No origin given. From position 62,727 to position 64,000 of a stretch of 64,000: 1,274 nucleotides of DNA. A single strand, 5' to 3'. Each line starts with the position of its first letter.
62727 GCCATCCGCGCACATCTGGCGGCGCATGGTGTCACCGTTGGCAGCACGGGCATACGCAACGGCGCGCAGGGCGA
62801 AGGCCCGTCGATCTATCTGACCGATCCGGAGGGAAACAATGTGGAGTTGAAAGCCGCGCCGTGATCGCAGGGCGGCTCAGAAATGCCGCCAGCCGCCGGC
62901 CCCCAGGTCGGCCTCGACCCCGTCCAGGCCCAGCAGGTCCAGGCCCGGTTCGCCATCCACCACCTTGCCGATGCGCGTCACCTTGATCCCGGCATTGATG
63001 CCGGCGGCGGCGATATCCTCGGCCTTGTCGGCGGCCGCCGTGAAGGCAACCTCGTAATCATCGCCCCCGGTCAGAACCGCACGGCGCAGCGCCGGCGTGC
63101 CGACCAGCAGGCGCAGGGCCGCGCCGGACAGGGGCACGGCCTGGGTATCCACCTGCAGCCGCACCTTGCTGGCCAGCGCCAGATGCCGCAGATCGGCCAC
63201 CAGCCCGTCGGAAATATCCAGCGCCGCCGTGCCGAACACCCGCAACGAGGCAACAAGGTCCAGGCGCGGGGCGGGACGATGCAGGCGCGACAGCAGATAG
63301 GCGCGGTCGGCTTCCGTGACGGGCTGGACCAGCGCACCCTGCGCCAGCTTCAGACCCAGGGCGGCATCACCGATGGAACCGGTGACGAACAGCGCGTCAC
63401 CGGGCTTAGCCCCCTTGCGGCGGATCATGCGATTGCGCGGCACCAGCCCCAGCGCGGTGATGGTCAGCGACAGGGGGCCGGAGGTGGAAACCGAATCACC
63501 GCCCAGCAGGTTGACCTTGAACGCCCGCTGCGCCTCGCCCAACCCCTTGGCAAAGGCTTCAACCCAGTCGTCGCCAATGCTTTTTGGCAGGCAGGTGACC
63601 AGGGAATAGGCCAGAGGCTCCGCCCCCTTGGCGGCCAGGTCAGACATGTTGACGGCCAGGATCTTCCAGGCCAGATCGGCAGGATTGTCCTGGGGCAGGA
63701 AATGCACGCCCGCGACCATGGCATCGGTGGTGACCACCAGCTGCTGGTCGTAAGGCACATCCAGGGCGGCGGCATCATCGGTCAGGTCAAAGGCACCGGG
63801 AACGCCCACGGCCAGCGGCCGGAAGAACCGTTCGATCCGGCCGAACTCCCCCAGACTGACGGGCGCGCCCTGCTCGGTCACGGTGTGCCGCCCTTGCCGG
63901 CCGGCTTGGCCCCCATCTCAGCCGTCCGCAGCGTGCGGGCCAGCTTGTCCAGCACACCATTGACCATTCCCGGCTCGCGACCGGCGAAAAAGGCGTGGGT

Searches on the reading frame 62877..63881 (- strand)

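Call 18: search_protein_families(library=pfam, proteins=[window:62877-63881:-], max_evalue=0.00001)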
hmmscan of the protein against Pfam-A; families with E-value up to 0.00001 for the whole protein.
window:62877-63881:- (334 aa): 2 families
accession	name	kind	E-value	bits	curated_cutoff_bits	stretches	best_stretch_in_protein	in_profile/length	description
PF00586.29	AIRS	-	2.8e-29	102.2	24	1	35-147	2-112/112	AIR synthase related protein, N-terminal domain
PF02769.27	AIRS_C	-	1.5e-07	32.1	23.1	1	159-311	1-149/156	AIR synthase related protein, C-terminal domain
